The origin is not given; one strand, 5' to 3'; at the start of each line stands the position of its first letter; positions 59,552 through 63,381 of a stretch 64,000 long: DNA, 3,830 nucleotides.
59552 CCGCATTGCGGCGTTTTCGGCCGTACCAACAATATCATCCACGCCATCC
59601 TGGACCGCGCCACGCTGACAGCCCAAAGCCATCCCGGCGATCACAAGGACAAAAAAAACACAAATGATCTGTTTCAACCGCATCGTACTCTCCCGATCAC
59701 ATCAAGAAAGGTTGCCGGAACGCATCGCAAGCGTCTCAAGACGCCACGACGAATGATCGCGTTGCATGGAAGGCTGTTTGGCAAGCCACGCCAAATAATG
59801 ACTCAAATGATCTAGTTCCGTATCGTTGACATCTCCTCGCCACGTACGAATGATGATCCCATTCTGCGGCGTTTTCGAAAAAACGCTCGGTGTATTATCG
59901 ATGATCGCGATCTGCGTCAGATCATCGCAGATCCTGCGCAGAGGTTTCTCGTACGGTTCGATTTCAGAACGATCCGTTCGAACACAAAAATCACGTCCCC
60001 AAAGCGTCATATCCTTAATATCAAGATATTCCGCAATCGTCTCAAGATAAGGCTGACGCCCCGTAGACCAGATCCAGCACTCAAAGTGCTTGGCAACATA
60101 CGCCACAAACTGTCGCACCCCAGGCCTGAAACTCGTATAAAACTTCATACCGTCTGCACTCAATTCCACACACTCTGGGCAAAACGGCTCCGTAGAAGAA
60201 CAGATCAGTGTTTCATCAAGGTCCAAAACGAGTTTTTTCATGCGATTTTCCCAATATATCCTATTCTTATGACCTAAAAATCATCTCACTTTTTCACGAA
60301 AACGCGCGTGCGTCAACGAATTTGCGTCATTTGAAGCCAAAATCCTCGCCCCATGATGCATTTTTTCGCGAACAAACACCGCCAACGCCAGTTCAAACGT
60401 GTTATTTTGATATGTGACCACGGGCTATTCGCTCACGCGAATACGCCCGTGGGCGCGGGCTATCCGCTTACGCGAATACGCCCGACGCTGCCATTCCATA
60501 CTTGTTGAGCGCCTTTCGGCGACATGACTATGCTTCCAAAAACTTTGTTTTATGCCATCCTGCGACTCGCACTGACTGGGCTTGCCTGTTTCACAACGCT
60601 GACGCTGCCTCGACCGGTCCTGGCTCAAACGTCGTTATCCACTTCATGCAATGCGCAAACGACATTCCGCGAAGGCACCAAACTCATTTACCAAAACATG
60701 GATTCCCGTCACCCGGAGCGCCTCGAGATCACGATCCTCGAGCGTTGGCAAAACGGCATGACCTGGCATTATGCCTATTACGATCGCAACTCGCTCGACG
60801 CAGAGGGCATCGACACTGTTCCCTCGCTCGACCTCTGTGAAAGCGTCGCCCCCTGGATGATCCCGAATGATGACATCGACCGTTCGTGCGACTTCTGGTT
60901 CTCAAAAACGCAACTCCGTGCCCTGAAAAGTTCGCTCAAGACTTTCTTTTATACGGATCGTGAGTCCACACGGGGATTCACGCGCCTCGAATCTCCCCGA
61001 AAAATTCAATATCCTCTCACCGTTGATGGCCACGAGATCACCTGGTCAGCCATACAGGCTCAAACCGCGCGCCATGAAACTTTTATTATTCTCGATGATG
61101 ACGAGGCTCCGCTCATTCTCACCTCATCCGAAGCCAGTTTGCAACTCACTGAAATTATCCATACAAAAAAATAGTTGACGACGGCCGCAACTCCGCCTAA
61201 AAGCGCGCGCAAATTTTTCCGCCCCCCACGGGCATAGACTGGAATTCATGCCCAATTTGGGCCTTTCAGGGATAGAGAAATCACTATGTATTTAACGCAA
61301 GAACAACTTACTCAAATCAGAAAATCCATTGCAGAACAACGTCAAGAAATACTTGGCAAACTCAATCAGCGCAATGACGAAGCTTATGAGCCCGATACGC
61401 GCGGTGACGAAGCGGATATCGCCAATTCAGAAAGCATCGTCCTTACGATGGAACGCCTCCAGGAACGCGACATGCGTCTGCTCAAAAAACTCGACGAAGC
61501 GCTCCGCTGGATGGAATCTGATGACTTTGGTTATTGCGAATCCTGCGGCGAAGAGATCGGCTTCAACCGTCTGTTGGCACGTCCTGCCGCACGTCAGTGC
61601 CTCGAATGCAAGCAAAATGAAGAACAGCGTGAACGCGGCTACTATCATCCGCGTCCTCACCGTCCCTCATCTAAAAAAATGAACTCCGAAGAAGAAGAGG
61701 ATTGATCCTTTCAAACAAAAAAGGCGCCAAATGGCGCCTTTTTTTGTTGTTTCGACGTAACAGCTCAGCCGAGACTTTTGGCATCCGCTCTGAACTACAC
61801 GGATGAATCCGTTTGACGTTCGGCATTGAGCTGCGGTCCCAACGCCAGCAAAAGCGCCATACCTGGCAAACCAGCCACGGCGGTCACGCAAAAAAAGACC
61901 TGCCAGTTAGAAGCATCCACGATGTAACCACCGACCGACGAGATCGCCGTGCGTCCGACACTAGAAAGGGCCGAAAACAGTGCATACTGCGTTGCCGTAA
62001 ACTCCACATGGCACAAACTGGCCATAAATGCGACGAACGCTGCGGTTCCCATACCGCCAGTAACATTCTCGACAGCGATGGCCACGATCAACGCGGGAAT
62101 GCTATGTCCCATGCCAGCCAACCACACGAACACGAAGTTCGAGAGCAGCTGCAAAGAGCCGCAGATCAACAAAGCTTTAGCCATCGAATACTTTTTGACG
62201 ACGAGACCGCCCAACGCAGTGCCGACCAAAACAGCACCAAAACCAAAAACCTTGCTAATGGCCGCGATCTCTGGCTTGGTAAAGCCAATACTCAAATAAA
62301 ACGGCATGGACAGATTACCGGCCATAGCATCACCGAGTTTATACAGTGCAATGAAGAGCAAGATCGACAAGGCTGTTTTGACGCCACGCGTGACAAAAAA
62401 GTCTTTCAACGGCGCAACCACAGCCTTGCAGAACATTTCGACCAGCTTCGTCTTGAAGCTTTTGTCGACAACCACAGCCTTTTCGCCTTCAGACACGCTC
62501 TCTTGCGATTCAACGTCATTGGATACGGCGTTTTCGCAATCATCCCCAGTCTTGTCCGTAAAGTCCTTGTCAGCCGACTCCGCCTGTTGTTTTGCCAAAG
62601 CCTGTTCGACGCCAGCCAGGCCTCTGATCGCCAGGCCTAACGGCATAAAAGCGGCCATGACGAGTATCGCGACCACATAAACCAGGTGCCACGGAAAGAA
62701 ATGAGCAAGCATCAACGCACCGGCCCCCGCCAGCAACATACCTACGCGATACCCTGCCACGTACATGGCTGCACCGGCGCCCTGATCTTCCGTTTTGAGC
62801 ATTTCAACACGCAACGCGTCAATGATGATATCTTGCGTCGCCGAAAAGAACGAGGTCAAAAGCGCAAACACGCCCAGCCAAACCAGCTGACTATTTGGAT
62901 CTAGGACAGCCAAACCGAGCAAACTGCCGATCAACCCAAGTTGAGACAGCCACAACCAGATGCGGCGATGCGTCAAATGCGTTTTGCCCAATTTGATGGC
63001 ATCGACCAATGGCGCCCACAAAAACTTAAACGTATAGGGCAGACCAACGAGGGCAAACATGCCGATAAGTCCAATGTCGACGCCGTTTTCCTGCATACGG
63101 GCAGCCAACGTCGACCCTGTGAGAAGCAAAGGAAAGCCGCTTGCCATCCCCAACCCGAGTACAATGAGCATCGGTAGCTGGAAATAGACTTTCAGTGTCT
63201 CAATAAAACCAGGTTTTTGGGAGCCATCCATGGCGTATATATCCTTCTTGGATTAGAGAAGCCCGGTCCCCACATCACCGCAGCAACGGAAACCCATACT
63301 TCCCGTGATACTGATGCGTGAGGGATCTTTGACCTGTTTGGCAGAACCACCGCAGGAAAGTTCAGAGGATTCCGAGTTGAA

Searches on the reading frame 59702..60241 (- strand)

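Call 25: search_protein_families(library=pfam, proteins=[window:59702-60241:-], max_evalue=0.00001)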
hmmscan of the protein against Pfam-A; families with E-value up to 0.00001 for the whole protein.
window:59702-60241:- (179 aa): 1 family
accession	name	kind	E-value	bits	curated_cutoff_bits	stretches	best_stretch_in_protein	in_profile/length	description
PF03031.24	NIF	-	1.1e-33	116.6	21.8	1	2-156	1-156/160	NLI interacting factor-like phosphatase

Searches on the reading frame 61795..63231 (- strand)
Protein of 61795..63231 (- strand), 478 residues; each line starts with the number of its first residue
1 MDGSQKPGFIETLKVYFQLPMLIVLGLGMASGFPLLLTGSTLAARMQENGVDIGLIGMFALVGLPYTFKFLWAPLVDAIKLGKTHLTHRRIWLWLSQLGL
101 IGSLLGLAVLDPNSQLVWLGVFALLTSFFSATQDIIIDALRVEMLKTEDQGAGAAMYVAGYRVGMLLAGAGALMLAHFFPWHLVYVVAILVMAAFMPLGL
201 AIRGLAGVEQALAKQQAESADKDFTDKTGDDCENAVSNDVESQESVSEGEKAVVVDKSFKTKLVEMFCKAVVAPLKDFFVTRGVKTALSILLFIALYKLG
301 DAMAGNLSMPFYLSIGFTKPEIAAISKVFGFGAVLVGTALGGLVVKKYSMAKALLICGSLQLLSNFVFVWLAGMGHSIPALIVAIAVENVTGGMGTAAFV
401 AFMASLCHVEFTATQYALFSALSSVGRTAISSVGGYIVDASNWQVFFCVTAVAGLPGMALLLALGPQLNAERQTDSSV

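Call 25: search_protein_families(library=pfam, proteins=[window:61795-63231:-], max_evalue=0.00001)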
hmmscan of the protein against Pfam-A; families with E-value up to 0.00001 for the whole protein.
window:61795-63231:- (478 aa): 2 families
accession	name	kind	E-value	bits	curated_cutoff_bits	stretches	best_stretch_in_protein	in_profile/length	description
PF07690.21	MFS_1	-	2.1e-21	76.7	33.4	2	36-373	13-290/347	Major Facilitator Superfamily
PF13000.13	Acatn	-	8.7e-09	34.9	23.7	0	29-98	10-79/546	Acetyl-coenzyme A transporter 1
